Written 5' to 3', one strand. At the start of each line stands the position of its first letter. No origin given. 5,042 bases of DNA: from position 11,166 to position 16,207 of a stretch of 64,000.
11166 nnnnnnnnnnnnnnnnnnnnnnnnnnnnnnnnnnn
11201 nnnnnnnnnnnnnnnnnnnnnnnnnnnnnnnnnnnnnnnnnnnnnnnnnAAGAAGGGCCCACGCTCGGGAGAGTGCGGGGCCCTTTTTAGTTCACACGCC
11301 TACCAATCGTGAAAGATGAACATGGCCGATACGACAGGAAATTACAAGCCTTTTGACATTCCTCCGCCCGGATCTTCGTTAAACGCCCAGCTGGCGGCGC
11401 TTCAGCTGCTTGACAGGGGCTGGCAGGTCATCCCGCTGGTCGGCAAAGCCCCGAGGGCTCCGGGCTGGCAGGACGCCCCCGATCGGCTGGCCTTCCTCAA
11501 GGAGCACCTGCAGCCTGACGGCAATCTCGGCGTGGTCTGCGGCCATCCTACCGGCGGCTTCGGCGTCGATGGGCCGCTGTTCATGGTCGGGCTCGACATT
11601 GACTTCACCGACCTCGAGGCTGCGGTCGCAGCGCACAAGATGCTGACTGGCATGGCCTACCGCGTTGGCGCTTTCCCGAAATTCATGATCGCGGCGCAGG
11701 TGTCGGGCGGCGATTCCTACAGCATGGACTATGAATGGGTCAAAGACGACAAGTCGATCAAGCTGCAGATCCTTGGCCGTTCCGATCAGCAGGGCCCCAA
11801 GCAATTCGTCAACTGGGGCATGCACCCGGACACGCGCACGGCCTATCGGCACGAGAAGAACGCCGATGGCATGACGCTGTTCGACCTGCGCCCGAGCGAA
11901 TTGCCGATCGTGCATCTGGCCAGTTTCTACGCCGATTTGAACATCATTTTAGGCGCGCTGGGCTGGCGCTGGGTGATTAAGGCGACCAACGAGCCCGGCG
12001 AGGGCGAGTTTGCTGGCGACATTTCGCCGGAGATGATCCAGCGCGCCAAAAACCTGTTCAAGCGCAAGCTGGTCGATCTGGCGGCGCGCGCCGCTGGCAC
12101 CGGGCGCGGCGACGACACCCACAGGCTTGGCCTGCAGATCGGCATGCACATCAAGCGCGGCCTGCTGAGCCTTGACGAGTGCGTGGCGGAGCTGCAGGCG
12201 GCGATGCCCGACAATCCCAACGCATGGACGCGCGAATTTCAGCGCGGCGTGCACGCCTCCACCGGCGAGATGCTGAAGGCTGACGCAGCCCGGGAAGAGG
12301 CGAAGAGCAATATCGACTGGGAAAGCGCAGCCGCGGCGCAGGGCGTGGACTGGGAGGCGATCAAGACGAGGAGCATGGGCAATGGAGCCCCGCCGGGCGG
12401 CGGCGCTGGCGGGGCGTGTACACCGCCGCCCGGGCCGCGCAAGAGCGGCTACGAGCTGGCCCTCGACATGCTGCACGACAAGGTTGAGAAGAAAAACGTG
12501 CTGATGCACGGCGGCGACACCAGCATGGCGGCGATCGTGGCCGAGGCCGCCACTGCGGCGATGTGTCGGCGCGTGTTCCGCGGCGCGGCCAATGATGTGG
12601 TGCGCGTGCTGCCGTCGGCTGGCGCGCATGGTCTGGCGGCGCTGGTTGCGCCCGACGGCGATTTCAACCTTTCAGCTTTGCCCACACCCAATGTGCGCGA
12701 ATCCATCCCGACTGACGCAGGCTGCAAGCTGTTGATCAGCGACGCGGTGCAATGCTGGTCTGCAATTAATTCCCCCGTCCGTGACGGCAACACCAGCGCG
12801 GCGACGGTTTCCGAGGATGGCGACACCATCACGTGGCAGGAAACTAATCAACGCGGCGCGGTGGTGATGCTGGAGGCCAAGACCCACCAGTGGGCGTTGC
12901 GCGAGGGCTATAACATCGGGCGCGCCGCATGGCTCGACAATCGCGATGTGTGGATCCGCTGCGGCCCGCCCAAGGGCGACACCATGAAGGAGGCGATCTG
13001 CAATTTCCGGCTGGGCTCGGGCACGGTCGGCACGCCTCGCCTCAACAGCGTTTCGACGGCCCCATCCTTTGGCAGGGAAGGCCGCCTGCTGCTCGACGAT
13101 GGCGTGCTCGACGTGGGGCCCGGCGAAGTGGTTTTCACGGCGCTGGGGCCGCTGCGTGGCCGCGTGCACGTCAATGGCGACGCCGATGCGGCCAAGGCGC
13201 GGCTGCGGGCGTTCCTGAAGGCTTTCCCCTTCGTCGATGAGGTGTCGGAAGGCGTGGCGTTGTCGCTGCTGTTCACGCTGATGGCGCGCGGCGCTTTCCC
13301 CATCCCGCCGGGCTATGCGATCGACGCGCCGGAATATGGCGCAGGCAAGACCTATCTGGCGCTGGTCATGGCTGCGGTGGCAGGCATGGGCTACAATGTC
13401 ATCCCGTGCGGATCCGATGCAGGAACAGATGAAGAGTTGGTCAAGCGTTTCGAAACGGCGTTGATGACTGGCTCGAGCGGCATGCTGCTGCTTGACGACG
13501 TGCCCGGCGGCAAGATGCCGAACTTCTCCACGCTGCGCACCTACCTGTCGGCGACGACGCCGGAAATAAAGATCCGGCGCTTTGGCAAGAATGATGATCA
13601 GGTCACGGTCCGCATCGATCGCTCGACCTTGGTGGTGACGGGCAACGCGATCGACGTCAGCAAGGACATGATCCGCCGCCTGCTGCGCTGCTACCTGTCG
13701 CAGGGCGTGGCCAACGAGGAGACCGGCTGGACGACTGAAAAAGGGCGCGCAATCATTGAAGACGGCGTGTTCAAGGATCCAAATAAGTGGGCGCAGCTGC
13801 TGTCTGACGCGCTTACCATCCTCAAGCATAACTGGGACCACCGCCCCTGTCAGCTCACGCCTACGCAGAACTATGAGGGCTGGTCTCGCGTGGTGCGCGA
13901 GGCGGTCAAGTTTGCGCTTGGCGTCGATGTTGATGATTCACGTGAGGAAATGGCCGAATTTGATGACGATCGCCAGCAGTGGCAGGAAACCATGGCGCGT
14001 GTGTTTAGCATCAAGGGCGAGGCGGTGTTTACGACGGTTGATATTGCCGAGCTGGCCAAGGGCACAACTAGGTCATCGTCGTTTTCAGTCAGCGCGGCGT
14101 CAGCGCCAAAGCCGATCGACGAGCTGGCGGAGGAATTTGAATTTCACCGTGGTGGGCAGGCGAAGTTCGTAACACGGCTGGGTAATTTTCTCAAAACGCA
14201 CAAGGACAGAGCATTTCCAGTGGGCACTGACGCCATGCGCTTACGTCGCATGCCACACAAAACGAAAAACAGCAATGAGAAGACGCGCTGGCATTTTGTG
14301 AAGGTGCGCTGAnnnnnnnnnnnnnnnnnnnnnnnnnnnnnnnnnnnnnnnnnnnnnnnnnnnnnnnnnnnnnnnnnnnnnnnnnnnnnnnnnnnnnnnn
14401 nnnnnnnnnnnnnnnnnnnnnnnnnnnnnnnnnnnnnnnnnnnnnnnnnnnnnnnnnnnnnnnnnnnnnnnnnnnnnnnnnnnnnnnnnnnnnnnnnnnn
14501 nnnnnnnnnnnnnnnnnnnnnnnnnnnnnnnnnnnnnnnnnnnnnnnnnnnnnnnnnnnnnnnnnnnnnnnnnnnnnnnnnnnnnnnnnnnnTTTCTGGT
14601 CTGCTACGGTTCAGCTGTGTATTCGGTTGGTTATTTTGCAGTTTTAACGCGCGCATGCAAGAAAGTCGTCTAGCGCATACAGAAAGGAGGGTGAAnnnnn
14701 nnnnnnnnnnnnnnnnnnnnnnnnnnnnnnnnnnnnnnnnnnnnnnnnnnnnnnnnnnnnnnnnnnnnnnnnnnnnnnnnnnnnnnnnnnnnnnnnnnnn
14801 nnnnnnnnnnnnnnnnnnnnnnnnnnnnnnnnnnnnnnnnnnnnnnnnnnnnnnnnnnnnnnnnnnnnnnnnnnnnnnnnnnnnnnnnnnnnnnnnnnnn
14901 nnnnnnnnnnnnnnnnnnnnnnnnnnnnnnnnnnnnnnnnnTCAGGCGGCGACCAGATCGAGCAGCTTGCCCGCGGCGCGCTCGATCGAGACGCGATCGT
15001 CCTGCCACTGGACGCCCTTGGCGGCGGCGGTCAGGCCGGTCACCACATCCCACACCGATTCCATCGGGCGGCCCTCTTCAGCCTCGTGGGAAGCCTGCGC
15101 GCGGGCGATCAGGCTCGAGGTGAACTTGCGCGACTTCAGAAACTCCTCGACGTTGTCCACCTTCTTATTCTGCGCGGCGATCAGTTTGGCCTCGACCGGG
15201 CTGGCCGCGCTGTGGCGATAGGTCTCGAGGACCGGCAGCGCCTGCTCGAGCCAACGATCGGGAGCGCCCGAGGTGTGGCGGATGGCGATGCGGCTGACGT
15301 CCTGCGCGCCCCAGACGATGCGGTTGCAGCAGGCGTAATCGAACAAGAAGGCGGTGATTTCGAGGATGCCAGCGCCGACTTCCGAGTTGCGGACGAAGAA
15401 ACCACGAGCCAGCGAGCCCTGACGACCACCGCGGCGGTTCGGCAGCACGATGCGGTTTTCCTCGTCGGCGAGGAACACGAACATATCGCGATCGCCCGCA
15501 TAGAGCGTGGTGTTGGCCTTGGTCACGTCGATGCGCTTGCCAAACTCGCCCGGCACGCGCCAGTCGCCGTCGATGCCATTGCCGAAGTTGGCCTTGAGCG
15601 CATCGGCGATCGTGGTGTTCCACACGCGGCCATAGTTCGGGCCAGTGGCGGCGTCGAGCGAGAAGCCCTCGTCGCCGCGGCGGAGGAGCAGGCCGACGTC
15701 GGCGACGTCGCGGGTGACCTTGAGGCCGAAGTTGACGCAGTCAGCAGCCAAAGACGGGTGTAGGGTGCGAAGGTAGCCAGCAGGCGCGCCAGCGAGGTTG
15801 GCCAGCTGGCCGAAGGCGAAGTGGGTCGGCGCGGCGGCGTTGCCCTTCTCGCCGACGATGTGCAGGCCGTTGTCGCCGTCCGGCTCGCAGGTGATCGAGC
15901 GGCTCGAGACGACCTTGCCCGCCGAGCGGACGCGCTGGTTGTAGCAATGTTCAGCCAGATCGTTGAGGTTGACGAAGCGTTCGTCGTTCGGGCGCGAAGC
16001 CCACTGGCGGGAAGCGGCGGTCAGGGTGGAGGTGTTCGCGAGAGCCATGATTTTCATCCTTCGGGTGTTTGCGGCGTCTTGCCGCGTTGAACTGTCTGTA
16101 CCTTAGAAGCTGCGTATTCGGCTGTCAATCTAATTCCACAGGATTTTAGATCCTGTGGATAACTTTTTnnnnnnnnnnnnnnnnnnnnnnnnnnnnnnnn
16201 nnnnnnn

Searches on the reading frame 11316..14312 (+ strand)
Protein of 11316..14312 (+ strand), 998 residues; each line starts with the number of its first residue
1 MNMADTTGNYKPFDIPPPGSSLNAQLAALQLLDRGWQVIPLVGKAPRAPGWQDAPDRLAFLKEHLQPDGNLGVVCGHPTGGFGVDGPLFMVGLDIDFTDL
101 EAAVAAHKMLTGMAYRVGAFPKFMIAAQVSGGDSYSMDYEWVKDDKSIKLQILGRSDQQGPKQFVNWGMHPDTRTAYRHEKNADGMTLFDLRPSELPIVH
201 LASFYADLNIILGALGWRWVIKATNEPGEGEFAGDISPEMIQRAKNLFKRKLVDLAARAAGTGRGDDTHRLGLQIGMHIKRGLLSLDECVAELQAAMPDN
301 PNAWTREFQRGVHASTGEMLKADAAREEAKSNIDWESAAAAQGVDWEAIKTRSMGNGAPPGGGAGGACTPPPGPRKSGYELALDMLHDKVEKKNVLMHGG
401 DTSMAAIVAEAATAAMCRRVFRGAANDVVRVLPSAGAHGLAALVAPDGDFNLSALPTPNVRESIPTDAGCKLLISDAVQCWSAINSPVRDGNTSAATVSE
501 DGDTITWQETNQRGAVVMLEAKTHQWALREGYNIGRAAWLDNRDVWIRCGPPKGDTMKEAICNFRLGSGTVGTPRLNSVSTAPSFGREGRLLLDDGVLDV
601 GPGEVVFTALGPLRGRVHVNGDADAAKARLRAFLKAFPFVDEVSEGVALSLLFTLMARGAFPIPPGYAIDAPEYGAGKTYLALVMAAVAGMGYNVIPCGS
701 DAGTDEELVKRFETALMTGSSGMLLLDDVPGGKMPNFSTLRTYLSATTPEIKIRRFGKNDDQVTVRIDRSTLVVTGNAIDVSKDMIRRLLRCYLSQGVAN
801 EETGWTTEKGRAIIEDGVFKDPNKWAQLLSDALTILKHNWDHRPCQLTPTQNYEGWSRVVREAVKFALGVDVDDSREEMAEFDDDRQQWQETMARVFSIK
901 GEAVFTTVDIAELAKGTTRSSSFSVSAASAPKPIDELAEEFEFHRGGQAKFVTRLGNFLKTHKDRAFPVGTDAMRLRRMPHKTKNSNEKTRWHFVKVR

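Call 24: search_protein_families(library=phrogs, proteins=[window:11316-14312:+], max_evalue=0.001)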
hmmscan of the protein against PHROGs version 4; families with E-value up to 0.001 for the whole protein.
window:11316-14312:+ (998 aa): 3 families
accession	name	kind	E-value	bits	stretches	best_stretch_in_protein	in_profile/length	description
phrog_29234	-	unknown function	9.7e-30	104.3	1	622-965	513-840/887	-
phrog_1156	-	DNA, RNA and nucleotide metabolism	9.1e-11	42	1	26-198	15-185/855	DNA primase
phrog_10537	-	unknown function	3.1e-07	29.6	1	651-871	911-1117/1229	-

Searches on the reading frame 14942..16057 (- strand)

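Call 24: search_protein_families(library=phrogs, proteins=[window:14942-16057:-], max_evalue=0.001)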
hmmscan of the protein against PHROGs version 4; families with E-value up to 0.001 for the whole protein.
window:14942-16057:- (371 aa): 1 family
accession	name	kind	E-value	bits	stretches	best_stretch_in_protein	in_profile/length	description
phrog_1362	-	unknown function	1.5e-41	143.9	1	59-370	56-387/391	-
